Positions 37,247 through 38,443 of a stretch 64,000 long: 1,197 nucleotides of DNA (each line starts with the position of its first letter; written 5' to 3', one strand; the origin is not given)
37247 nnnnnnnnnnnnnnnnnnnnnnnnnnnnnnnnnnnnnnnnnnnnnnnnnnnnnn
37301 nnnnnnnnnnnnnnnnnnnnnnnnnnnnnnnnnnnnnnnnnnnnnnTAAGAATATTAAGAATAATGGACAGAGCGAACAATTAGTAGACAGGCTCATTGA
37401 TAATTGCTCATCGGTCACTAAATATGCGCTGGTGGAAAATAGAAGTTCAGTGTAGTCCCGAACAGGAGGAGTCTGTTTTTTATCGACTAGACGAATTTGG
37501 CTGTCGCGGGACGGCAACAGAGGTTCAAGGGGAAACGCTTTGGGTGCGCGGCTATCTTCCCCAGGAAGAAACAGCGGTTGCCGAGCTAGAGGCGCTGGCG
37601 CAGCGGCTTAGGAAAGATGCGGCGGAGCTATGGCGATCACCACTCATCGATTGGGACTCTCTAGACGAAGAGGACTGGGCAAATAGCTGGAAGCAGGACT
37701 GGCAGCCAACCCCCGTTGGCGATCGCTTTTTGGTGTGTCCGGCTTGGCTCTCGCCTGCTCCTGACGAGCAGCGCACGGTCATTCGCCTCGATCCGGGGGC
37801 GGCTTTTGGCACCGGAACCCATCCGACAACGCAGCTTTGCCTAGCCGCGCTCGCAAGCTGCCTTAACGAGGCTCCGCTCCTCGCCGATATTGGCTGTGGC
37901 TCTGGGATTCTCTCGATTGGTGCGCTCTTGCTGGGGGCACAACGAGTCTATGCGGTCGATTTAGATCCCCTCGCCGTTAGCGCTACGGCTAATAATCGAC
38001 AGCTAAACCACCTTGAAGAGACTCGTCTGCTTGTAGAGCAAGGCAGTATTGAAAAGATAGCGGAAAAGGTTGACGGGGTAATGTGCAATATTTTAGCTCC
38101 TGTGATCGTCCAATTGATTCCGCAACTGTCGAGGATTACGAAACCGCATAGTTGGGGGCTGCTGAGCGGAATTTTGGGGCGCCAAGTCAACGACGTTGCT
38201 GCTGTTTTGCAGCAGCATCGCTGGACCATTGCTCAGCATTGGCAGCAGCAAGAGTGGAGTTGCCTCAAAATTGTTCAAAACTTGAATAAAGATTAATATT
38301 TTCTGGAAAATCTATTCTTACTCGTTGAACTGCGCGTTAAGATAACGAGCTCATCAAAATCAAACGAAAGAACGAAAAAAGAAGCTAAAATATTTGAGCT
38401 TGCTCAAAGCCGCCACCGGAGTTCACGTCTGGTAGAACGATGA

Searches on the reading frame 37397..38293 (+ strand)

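Call 38: search_protein_families(library=pfam, proteins=[window:37397-38293:+], max_evalue=0.001)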
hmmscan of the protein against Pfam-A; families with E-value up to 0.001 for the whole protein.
window:37397-38293:+ (299 aa): 8 families
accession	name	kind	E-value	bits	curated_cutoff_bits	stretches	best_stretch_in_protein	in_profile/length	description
PF06325.19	PrmA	-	4.3e-83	279.6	22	1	11-293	1-294/296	Ribosomal protein L11 methyltransferase (PrmA)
PF05175.20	MTS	-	1.2e-07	32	23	1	151-231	22-105/170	Methyltransferase small domain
PF13649.12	Methyltransf_25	-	4.6e-06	27.7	27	1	164-250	3-95/97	Methyltransferase domain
PF13847.12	Methyltransf_31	-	2.1e-05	24.7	27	1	164-233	9-84/145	Methyltransferase domain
PF08241.18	Methyltransf_11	-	9.5e-05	23.4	21.2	1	164-250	2-89/95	Methyltransferase domain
PF02475.24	TRM5-TYW2_MTfase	-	0.00015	22.2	28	1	153-214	31-93/164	TRM5/TYW2 methyltransferase domain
PF08242.18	Methyltransf_12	-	0.00088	20.4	30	0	164-231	2-72/98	Methyltransferase domain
PF03602.21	Cons_hypoth95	-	0.00098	19.3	24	0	162-215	45-99/182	Conserved hypothetical protein 95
